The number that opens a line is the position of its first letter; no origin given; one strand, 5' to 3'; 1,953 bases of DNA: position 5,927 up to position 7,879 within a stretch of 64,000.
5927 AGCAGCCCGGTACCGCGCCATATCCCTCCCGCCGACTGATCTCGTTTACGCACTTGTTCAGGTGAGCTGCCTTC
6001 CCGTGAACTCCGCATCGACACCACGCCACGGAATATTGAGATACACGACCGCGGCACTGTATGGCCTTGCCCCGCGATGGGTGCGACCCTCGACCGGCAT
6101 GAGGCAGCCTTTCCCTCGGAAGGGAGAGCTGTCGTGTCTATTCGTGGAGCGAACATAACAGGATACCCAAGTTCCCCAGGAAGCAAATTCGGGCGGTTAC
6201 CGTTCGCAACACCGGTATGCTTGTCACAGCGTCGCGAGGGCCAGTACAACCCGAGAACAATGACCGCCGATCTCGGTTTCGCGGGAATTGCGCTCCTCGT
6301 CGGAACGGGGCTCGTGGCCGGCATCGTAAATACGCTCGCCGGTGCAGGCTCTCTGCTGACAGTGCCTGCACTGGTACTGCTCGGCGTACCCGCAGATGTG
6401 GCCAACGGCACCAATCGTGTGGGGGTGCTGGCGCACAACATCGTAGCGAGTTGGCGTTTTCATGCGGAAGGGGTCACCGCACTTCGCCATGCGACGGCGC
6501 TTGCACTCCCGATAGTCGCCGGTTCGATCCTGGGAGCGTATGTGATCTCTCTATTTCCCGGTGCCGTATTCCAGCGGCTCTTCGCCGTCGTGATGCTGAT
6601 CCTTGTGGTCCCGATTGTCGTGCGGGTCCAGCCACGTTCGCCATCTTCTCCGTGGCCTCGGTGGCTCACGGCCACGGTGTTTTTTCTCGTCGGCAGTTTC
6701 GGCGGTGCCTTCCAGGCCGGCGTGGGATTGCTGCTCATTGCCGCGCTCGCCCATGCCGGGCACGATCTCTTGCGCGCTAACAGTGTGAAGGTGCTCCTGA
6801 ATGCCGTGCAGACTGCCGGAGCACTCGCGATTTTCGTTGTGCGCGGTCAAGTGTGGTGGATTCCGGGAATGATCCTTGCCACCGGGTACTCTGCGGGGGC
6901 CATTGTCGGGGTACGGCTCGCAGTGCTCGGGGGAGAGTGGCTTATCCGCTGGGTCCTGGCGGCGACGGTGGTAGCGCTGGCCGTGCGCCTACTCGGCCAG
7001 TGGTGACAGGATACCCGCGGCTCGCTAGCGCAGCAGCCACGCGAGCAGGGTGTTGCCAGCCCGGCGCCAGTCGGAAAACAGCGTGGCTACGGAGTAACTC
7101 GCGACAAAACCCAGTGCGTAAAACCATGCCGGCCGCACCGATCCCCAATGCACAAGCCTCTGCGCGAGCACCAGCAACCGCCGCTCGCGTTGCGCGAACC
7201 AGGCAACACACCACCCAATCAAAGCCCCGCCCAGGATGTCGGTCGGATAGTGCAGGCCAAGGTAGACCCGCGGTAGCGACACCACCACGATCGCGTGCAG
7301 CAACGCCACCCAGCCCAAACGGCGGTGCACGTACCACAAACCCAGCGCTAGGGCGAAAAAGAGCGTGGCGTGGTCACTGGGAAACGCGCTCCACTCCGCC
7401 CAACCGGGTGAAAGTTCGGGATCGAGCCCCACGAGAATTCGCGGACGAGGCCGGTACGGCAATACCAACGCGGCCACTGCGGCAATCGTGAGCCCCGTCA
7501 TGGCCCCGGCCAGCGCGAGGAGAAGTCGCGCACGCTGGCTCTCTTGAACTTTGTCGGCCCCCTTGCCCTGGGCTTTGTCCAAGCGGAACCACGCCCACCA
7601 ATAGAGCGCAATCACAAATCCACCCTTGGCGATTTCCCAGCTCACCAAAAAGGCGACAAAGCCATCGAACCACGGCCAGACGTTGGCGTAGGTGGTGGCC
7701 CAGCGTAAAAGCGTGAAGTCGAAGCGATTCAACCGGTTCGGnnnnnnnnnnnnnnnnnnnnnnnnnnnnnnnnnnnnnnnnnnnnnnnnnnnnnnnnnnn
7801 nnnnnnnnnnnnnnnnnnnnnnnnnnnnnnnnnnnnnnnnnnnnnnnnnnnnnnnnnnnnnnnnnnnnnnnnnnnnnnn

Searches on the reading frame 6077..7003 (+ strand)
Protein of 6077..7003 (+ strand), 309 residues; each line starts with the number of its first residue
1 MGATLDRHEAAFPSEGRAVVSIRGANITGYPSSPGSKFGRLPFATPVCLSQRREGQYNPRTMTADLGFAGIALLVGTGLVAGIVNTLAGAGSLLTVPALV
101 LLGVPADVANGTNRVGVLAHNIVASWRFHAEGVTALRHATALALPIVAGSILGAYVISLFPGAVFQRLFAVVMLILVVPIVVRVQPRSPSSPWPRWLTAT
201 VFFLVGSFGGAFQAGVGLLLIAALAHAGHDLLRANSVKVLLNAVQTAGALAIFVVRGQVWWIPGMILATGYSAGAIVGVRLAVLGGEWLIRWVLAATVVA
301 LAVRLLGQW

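Call 24: search_protein_families(library=pfam, proteins=[window:6077-7003:+], max_evalue=1)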
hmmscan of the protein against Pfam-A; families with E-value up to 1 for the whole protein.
window:6077-7003:+ (309 aa): 1 family
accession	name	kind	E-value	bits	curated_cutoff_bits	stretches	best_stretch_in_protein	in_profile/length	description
PF01925.25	TauE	-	2.1e-35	123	32.6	1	75-305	2-237/237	Sulfite exporter TauE/SafE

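Call 61: find_related_loci(query=window:6077-7003:+, collection=genome_contigs, flank=10000)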
Query window:6077-7003:+ (309 aa) in genome_contigs; peptide patterns used: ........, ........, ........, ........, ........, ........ (x = any residue, [..] = any of these).
330 stretches matched a pattern; 19 encode a relative of the query (tblastn E <= 1e-3); 19 distinct loci.
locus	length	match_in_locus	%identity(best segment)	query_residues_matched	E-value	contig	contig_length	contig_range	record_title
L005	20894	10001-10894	62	8-309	6e-102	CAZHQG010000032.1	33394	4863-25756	MAG TPA_asm: uncultured Candidatus Binatia bacterium isolate binchicken_co40_104 genome assembly, contig: NODE_920_lengt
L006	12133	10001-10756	74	56-307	9e-99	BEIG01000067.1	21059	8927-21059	Bacterium HR30 DNA, contig: NODE_756_67, isolate: HRbin30, whole genome shotgun sequence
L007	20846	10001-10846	65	30-307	3e-94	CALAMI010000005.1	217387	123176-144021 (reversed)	MAG: Candidatus Binatia bacterium isolate R1_Bin_MAXBIN__076_sub_1 genome assembly, contig: c_000001206053, whole genome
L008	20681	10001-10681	66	83-309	7e-82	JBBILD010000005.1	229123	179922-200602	MAG: Myxococcales bacterium isolate SLS170214_bin_200 NODE_15_length_229123_cov_2.92443, whole genome shotgun sequence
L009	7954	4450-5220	50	60-309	1e-62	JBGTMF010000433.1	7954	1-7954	MAG: Thermodesulfobacteriota bacterium isolate JTS-RE355 k141_4522447, whole genome shotgun sequence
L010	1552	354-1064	46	73-309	4e-61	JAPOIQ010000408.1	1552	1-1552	MAG: bacterium isolate bin40 k141_1163968_length_1552_cov_5.0000, whole genome shotgun sequence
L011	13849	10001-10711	46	73-309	1e-58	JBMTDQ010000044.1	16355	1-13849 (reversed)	MAG: Ilumatobacteraceae bacterium isolate LKB_V2_S15_50percent_par_metabat.74 NODE_1286_length_16355_cov_6.635951, whole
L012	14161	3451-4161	45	73-309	5e-58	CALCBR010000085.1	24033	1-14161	MAG TPA_asm: uncultured Acidimicrobiaceae bacterium isolate ERR599029_bin.93_CONCOCT_v1.1_MAG genome assembly, contig: E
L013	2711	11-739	44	67-309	3e-58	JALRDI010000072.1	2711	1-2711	MAG: Ilumatobacteraceae bacterium isolate JJ.38 JJ_1317240, whole genome shotgun sequence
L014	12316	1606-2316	45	73-309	2e-57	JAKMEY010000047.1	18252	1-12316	MAG: Ilumatobacteraceae bacterium isolate MOX_bin58 PPB.contigs.fa_k127_832433, whole genome shotgun sequence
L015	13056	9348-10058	45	73-309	2e-57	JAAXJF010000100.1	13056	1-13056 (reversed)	MAG: Acidimicrobiaceae bacterium isolate SW22112_bin_9 NODE_2668_length_13056_cov_11.855857, whole genome shotgun sequen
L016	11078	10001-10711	45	73-309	1e-57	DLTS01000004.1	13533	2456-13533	MAG TPA_asm: Acidimicrobiaceae bacterium UBA7830 UBA7830_contig_62006, whole genome shotgun sequence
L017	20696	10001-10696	45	78-309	9e-57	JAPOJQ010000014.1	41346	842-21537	MAG: Actinomycetota bacterium isolate bin67 k141_2023144_length_41346_cov_14.9908, whole genome shotgun sequence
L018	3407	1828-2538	46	73-309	9e-56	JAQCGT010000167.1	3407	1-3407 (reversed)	MAG: Actinomycetota bacterium isolate casp40-mb.212 NODE_62069_length_3407_cov_0.133011, whole genome shotgun sequence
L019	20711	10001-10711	44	73-309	2e-55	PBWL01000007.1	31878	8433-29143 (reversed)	MAG: Acidimicrobiaceae bacterium isolate RS817 37393, whole genome shotgun sequence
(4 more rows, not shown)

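Call 65: search_protein_families(library=pfam, proteins=[L005:8806-9897:-, L005:7230-8750:-, L005:5967-7115:-, L005:5160-5942:-, L005:3976-5181:+, L005:3046-3930:+], max_evalue=0.00001)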
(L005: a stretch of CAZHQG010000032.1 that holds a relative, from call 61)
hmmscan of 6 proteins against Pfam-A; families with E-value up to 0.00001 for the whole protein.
L005:8806-9897:- (363 aa): 4 families
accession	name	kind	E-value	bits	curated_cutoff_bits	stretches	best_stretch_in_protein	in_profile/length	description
PF00107.32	ADH_zinc_N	-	2.3e-33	115.4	31.8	1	190-322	1-126/129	Zinc-binding dehydrogenase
PF08240.17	ADH_N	-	3.8e-29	101.4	23.5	1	25-150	2-104/104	Alcohol dehydrogenase GroES-like domain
PF13602.12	ADH_zinc_N_2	-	6.5e-10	40.5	27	1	224-355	2-128/134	Zinc-binding dehydrogenase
PF16912.11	Glu_dehyd_C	-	2.4e-07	30.9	34.9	1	171-350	23-201/211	Glucose dehydrogenase C-terminus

L005:7230-8750:- (506 aa): 2 families
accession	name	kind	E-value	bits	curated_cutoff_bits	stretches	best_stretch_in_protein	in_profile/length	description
PF18313.7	TLP1_add_C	-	5.1e-16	58.8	26.1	1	419-497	3-81/83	Thiolase-like protein type 1 additional C-terminal domain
PF22691.2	Thiolase_C_1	-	3.7e-06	27.2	28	0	282-341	3-61/144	Thiolase C-terminal domain-like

L005:5967-7115:- (382 aa): 1 family
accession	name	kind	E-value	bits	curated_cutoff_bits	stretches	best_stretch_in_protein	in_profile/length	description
PF00296.26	Bac_luciferase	-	3e-41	142.2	27.9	1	37-335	20-310/314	Luciferase-like monooxygenase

L005:5160-5942:- (260 aa): 3 families
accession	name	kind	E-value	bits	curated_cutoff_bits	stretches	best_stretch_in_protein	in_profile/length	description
PF00561.26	Abhydrolase_1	-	4.1e-22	79.5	25.8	1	21-248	2-245/245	alpha/beta hydrolase fold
PF12697.13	Abhydrolase_6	-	1.7e-20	75.1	26.3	1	22-252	1-215/217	Alpha/beta hydrolase family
PF12146.15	Hydrolase_4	-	6.1e-11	42.5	27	1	44-247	31-238/239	Serine aminopeptidase, S33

L005:3976-5181:+ (402 aa): 2 families
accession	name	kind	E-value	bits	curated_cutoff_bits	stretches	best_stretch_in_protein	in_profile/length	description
PF07690.21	MFS_1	-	4.4e-37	128.2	33.4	2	35-275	9-261/347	Major Facilitator Superfamily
PF12832.13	MFS_1_like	-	3.1e-10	40.1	25.2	1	25-169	215-356/373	MFS_1 like family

L005:3046-3930:+ (295 aa): 1 family
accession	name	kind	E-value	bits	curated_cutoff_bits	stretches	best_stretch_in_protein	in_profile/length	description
PF05708.18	Peptidase_C92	-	4.5e-11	43.5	27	1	44-166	1-108/166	Permuted papain-like amidase enzyme, YaeF/YiiX, C92 family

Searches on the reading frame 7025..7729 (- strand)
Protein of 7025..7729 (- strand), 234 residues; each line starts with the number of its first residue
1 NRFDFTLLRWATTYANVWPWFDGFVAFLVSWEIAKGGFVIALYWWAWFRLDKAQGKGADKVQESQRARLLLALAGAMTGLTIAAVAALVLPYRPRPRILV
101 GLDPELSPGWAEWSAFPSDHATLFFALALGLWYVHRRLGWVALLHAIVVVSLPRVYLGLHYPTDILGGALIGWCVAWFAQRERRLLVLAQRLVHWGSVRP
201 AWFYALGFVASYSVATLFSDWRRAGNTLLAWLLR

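Call 54: search_protein_families(library=pfam, proteins=[window:7025-7729:-], max_evalue=0.00001)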
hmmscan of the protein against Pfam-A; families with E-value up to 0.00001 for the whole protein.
window:7025-7729:- (234 aa): 2 families
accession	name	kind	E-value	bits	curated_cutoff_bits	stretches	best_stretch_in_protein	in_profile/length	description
PF01569.27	PAP2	-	2.6e-18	66.4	27.2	1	72-179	6-121/130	PAP2 superfamily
PF14378.12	PAP2_3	-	3.9e-06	27.3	27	1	112-177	123-189/190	PAP2 superfamily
